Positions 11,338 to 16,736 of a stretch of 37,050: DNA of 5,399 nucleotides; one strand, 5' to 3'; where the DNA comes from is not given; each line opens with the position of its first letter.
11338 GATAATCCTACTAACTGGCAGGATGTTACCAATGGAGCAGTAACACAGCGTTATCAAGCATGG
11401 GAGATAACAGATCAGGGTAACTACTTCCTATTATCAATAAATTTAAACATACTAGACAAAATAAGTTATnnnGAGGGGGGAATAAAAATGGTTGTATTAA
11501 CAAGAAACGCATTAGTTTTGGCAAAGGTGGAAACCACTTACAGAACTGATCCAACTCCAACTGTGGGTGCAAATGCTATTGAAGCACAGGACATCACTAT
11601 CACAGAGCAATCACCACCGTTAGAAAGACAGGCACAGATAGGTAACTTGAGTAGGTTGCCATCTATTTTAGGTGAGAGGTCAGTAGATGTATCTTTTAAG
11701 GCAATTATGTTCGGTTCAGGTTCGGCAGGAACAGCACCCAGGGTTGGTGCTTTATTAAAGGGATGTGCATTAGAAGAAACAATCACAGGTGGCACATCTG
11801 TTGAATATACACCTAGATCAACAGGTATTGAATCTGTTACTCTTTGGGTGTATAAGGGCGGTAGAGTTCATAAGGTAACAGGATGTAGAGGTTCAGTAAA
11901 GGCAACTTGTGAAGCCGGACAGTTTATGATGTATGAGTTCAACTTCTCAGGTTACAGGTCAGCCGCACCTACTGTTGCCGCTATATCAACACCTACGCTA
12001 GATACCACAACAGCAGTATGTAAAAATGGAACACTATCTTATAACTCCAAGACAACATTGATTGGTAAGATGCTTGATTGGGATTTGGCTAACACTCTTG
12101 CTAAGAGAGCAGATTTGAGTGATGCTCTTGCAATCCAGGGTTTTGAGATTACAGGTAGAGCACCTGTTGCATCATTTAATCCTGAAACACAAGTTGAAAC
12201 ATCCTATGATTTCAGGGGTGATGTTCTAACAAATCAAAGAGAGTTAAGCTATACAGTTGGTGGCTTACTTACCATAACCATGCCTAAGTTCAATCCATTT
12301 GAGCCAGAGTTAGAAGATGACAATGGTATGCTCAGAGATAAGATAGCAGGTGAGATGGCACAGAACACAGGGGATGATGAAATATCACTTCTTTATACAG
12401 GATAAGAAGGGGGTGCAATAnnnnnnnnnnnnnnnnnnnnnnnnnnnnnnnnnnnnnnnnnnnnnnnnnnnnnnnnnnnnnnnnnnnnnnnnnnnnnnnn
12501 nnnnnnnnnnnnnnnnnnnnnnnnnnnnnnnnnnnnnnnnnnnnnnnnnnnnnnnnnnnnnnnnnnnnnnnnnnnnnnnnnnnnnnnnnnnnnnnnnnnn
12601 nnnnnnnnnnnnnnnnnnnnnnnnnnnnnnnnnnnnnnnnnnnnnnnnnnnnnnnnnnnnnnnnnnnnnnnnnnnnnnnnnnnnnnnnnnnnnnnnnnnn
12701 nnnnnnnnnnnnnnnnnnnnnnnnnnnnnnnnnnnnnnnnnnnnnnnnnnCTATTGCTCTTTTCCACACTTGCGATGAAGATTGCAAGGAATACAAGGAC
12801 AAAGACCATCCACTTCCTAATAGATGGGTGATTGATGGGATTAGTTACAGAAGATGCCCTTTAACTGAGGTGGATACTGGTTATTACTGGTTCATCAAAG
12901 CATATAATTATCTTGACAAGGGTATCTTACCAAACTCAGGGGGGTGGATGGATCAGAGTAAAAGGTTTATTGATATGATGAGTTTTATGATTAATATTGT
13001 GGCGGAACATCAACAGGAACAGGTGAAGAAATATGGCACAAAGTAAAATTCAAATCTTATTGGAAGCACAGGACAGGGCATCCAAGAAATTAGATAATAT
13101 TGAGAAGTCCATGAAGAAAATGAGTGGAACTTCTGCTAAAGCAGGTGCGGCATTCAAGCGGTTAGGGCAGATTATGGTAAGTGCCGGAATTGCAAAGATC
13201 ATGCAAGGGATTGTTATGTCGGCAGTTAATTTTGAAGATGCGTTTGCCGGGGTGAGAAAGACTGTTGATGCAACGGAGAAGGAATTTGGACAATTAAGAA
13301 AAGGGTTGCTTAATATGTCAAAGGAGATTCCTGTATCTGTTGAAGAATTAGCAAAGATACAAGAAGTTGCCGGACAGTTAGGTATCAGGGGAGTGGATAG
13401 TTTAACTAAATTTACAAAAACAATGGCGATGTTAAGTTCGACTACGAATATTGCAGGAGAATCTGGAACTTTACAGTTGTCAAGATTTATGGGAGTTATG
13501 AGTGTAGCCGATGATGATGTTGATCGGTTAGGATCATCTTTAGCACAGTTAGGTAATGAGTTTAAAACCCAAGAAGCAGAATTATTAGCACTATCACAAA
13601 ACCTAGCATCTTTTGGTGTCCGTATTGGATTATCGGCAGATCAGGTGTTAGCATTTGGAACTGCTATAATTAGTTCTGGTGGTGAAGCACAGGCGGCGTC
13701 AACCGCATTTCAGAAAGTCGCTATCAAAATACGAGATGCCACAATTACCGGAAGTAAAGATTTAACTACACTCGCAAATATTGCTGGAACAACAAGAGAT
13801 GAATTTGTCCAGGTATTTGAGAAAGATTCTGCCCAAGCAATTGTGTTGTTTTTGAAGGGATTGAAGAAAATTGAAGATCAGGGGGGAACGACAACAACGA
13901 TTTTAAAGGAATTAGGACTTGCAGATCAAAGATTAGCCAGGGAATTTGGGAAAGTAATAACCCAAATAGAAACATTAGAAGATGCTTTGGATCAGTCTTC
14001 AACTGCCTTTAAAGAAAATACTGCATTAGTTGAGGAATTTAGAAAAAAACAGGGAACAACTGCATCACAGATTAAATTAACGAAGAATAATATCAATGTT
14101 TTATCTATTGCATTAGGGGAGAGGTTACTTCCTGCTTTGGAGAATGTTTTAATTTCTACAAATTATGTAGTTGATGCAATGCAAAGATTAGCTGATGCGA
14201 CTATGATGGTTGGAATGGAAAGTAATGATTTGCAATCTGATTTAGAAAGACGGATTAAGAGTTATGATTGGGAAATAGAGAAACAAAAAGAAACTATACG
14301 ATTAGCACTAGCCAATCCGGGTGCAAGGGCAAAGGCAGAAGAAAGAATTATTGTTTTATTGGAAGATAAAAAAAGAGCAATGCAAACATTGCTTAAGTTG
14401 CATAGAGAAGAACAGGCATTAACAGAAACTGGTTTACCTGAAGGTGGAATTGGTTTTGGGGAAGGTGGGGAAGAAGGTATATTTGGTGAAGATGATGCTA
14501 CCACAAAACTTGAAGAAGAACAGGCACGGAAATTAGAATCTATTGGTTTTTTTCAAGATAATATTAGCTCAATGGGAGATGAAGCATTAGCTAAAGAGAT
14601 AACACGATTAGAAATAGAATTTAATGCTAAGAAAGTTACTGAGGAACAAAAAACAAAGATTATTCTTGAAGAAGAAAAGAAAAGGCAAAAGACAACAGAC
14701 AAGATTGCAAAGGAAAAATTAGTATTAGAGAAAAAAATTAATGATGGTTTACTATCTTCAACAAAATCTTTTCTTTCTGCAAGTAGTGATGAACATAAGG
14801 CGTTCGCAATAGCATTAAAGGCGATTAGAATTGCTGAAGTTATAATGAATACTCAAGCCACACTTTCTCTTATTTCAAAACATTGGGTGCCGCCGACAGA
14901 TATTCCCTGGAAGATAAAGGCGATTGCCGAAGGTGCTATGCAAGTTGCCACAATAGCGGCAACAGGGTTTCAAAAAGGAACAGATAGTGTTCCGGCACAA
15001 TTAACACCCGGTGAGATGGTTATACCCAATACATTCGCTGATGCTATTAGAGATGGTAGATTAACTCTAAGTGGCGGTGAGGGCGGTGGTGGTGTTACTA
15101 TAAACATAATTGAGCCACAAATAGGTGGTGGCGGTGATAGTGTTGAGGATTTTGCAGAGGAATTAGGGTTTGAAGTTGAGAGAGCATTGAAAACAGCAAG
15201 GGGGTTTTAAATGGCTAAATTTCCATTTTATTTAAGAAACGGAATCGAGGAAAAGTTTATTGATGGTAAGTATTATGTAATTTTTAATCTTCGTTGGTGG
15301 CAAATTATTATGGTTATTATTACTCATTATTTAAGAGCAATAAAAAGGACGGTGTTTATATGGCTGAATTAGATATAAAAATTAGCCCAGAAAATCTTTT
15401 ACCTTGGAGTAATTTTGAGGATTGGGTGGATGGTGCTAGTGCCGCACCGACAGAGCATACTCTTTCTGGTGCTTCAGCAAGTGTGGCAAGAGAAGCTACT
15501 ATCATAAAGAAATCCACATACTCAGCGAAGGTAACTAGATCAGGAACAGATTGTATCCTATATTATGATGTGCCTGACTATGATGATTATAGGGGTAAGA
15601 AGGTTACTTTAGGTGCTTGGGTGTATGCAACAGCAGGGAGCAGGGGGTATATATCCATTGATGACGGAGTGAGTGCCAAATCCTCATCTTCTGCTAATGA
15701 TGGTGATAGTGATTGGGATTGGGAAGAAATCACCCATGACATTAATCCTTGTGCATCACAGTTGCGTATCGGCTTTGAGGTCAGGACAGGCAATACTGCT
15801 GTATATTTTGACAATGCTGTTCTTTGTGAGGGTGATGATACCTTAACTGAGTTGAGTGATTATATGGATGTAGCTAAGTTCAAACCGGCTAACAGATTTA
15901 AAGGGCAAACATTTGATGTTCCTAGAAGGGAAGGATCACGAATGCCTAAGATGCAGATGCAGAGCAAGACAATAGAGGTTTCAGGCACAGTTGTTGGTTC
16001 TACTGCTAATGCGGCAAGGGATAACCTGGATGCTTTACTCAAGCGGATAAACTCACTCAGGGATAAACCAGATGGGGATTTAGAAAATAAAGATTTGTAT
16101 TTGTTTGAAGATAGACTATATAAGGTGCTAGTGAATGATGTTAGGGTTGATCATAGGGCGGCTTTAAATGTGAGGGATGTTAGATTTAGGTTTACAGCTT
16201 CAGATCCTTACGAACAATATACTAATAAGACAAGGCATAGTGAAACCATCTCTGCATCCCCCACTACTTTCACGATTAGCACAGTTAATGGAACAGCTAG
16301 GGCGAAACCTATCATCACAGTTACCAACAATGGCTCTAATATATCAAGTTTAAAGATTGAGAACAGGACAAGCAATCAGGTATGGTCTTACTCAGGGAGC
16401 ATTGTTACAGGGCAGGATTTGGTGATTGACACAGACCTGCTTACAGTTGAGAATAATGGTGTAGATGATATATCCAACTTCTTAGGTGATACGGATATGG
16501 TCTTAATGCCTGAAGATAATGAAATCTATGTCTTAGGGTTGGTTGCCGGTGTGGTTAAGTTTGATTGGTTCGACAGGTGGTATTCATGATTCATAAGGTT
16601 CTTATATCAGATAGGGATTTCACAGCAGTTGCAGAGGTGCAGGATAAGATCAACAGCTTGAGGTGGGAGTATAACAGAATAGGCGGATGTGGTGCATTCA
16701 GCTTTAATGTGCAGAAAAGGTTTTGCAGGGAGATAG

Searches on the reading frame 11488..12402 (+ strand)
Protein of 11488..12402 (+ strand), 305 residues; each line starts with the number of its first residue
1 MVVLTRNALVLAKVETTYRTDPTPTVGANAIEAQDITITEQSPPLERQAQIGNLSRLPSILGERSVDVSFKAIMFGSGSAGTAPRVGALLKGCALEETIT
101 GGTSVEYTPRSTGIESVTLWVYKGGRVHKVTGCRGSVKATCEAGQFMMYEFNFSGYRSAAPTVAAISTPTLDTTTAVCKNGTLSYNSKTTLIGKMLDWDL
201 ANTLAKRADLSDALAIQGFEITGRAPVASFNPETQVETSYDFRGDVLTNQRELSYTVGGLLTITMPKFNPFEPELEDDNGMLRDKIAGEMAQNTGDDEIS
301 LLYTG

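Call 14: search_protein_families(library=pfam, proteins=[window:11488-12402:+], max_evalue=0.01)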
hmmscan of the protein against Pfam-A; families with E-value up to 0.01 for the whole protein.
window:11488-12402:+ (305 aa): 1 family
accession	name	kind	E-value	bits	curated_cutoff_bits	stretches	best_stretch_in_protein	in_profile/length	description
PF18906.5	Phage_tube_2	-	7.2e-11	42.6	27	1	6-270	2-247/266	Phage tail tube protein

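Call 49: find_related_loci(query=window:11488-12402:+, collection=viral_contigs, flank=10000)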
Query window:11488-12402:+ (305 aa) in viral_contigs; peptide patterns used: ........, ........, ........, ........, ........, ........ (x = any residue, [..] = any of these).
17 stretches matched a pattern; 1 encode a relative of the query (tblastn E <= 1e-3); 1 distinct loci.
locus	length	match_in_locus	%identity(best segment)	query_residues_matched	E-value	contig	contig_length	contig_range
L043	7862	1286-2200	74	1-305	1e-161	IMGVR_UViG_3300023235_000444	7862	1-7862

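Call 51: find_related_loci(query=window:11488-12402:+, collection=metagenome_contigs, flank=10000)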
Query window:11488-12402:+ (305 aa) in metagenome_contigs; peptide patterns used: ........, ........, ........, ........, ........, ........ (x = any residue, [..] = any of these).
109 stretches matched a pattern; 1 encode a relative of the query (tblastn E <= 1e-3); 1 distinct loci.
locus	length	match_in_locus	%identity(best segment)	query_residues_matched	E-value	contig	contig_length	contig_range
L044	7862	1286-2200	74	1-305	1e-161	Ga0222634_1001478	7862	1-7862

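Call 52: find_homologous_proteins(query=window:11488-12402:+, max_evalue=0.00001)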
Query window:11488-12402:+ (305 aa): 391 proteins with E <= 0.00001 among 2702 candidates; the best 120 are listed.
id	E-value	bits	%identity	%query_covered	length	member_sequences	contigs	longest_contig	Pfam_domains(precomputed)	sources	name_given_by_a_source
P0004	1.3e-197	673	100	100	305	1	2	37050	PF18906.6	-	-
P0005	8.3e-150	516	74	100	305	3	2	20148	PF18906.6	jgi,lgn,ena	-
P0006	2.8e-141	488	70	100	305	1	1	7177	PF18906.6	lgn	-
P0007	2.7e-137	475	71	100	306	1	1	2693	PF18906.6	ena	-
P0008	1.5e-134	466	67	100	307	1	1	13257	PF18906.6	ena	-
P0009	1.3e-133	463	69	100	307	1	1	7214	PF18906.6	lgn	-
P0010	2.2e-132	459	69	100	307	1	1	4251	PF18906.6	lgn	-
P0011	2.4e-131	455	69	100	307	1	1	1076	PF18906.6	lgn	-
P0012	9.4e-131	453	69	99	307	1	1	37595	PF18906.6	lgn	-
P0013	3.7e-130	451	68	100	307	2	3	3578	PF18906.6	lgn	-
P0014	6.2e-130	451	66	100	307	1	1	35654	PF18906.6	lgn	-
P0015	1.5e-128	446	66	100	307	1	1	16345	PF18906.6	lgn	-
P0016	1.2e-127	443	67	100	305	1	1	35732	PF18906.6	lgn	-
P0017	7.9e-125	434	67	100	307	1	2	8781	PF18906.6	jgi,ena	-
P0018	1.2e-98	348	56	96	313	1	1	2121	PF18906.6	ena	-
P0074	4.9e-80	287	48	100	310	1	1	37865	PF18906.6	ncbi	-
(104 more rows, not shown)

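Call 53: find_encoding_contigs(protein=P0012, flank=10000, max_places=2)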
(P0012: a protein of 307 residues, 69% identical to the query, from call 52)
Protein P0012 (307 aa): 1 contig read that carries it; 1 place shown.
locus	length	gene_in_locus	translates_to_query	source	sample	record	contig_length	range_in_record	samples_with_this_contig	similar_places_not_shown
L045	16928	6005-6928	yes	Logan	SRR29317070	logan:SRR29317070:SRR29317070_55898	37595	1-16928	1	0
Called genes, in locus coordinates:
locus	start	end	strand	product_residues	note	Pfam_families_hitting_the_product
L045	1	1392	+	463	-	?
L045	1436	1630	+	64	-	-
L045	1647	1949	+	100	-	-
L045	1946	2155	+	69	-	-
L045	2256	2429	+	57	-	-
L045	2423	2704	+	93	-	-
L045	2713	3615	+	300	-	-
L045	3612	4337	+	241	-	PF00535:Glycos_transf_2, PF10111:Glyco_tranf_2_2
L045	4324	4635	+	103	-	-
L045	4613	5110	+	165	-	-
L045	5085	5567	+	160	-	PF04233:Phage_Mu_F (weak)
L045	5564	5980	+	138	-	-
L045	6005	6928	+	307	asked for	PF18906:Phage_tube_2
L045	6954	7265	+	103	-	-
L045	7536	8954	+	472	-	-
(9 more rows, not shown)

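Call 54: find_encoding_contigs(protein=P0005, flank=10000, max_places=2)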
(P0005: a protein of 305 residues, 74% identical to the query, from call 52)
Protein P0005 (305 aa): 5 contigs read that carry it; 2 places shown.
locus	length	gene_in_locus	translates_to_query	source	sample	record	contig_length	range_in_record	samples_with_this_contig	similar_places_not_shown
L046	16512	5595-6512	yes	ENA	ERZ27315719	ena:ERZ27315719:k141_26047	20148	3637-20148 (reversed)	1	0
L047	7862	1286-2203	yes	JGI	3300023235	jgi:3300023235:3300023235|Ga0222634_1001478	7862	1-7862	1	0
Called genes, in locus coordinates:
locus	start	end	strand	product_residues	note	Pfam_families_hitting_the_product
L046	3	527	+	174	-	?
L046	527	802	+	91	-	-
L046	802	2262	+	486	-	-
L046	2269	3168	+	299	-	-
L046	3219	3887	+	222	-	PF00535:Glycos_transf_2, PF10111:Glyco_tranf_2_2 (faint)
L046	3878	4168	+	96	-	-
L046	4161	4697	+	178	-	-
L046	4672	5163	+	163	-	-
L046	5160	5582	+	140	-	-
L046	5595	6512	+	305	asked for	PF18906:Phage_tube_2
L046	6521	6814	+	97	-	-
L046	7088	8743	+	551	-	PF20155:TMP_3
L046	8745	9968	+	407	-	PF22768:SPP1_Dit (weak)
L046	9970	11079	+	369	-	-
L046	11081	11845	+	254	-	-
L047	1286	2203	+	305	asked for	PF18906:Phage_tube_2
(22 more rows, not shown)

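Call 58: find_encoding_contigs(protein=P0014, flank=10000, max_places=1)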
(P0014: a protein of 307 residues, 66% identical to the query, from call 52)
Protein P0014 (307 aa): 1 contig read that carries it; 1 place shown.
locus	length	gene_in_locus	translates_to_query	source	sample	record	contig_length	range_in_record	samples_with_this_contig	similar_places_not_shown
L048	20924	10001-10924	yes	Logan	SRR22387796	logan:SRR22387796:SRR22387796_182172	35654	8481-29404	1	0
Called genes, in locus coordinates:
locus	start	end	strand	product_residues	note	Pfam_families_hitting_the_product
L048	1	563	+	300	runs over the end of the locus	-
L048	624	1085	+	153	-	-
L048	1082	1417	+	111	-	-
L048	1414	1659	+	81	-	-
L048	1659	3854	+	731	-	-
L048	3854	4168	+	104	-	-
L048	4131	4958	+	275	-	PF13385:Laminin_G_3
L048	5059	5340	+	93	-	-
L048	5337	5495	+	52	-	-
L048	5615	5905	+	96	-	-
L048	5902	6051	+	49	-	-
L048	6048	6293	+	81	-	-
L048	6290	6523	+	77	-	-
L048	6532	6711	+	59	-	-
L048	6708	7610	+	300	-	-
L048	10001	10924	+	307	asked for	PF18906:Phage_tube_2 (weak)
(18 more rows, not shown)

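Call 59: find_encoding_contigs(protein=P0016, flank=10000, max_places=1)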
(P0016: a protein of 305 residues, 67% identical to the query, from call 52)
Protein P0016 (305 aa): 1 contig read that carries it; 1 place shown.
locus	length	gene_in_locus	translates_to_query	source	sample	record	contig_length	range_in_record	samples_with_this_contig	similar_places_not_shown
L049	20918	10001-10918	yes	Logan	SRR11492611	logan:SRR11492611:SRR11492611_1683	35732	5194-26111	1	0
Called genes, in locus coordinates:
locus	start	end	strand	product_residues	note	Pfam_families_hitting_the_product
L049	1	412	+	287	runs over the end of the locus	-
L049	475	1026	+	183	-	-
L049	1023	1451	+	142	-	-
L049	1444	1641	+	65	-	-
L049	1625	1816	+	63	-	-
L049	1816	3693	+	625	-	-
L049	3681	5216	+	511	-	-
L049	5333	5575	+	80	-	-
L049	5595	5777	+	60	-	-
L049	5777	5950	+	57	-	-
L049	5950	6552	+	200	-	-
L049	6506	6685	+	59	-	-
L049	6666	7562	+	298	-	-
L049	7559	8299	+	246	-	PF00535:Glycos_transf_2, PF13641:Glyco_tranf_2_3 (weak), PF10111:Glyco_tranf_2_2 (weak)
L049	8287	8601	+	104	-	-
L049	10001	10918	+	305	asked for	PF18906:Phage_tube_2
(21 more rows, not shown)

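Call 60: find_encoding_contigs(protein=P0074, flank=10000, max_places=1)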
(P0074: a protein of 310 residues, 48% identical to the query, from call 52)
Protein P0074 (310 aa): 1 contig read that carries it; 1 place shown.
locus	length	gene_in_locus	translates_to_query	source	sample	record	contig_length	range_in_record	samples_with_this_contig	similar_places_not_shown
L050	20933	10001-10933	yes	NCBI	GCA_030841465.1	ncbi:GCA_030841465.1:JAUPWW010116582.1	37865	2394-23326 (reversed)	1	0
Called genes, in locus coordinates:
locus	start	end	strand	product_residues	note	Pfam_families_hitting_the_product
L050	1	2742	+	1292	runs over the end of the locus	-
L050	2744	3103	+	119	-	-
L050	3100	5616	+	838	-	-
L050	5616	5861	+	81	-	-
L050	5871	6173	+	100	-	-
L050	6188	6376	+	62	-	-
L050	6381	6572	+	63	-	-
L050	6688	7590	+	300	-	-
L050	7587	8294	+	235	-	PF00535:Glycos_transf_2, PF10111:Glyco_tranf_2_2 (faint)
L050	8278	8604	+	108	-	-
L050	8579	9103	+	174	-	-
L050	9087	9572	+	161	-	-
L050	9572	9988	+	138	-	-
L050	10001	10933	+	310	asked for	PF18906:Phage_tube_2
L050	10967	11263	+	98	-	-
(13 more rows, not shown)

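Call 74: find_related_loci(query=A3, collection=genome_contigs, flank=10000)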
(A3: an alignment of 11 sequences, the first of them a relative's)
Query A3 (305 aa) in genome_contigs; peptide patterns used: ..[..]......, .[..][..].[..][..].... (x = any residue, [..] = any of these).
42 stretches matched a pattern; 37 encode a relative of the query (tblastn E <= 1e-3); 37 distinct loci.
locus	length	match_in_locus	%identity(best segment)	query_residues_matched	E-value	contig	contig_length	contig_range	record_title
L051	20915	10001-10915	44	3-304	3e-82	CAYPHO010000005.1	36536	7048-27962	MAG TPA_asm: uncultured Treponemataceae bacterium isolate SRP192927_co6_65 genome assembly, contig: NODE_1923_length_365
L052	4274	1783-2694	33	6-304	2e-36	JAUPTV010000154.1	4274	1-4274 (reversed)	MAG: Pseudomonadota bacterium isolate erpe_2018_sw_3hr_WHONDRS-SW48-000086_B_bin.13 scaffold_336178, whole genome shotgu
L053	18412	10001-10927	31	1-304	7e-36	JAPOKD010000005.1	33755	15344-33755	MAG: Planctomycetota bacterium isolate bin80 k141_3066298_length_33755_cov_15.1923, whole genome shotgun sequence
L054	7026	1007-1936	30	1-304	2e-34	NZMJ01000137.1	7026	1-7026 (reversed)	MAG: Maricaulis sp. isolate IN14 MHASMcontig_235890, whole genome shotgun sequence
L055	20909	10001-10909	33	6-304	7e-33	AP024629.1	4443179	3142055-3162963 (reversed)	Alphaproteobacteria bacterium SO-S41 DNA, complete genome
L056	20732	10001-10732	35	1-242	4e-32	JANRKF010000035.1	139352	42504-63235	MAG: Alphaproteobacteria bacterium isolate bins.82 k141_361519, whole genome shotgun sequence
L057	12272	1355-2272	31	1-301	6e-32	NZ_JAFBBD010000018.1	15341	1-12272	Spongiibacter marinus strain DSM 17750 Ga0415252_18, whole genome shotgun sequence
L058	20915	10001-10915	29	1-301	3e-30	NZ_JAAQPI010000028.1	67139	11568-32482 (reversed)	Pseudomaricurvus alkylphenolicus strain KCTC 32386 Scaffold28_1, whole genome shotgun sequence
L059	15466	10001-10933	30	1-304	5e-30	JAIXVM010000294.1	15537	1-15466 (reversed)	MAG: Hyphomonadaceae bacterium isolate D1_MAG_00065 pond_D1_MAG_00065_000000000001, whole genome shotgun sequence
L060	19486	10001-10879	30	9-293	5e-29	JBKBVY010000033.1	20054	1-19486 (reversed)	MAG: Roseateles sp. isolate 21I_061.bin.20 NODE_34_length_20054_cov_4.632728, whole genome shotgun sequence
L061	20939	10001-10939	33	3-302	3e-29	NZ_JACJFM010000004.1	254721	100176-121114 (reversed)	Oceanospirillum sediminis strain D5 D5_contig_4, whole genome shotgun sequence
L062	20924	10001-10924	33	2-304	2e-28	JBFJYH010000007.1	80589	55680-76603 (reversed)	MAG: Porticoccaceae bacterium isolate Mix_sand19.2022.05.G.82 k141_3066668_length_80589_cov_26.3750, whole genome shotgu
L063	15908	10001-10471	41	9-164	1e-27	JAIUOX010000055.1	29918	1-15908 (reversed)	MAG: Proteobacteria bacterium isolate REYR1 spades-bin.99~NODE_2128_length_29918_cov_1.98714, whole genome shotgun seque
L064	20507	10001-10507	39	1-169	1e-27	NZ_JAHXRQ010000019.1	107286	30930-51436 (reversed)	Mameliella sp. CS4 NODE_19_length_107286_cov_156.980878, whole genome shotgun sequence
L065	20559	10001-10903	30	6-302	2e-25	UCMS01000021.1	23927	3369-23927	Rhizobiales bacterium isolate AFS098815 genome assembly, contig: contig_21, whole genome shotgun sequence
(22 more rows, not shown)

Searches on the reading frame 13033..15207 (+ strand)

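Call 14: search_protein_families(library=pfam, proteins=[window:13033-15207:+], max_evalue=0.01)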
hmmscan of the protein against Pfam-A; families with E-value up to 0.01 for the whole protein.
window:13033-15207:+ (725 aa): 1 family
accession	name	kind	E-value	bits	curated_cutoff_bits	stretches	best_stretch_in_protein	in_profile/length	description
PF10145.14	PhageMin_Tail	-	1.4e-14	54.9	33.2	1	92-285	4-191/201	Phage-related minor tail protein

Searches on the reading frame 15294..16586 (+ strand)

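Call 16: search_protein_families(library=pfam, proteins=[window:15294-16586:+], max_evalue=0.01)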
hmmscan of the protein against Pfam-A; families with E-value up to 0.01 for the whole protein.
window:15294-16586:+ (431 aa): 3 families
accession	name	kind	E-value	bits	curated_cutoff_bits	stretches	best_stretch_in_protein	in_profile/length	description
PF22768.1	SPP1_Dit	-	1.5e-05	25.6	25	1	332-413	1-82/97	Siphovirus-type tail component, C-terminal domain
PF05709.17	Sipho_tail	-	0.0015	19.2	24.2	1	198-254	21-77/118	Phage tail protein RIFT-related domain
PF16318.11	DUF4957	-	0.0063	16.8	30.8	0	281-378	34-129/142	Domain of unknown function (DUF4957)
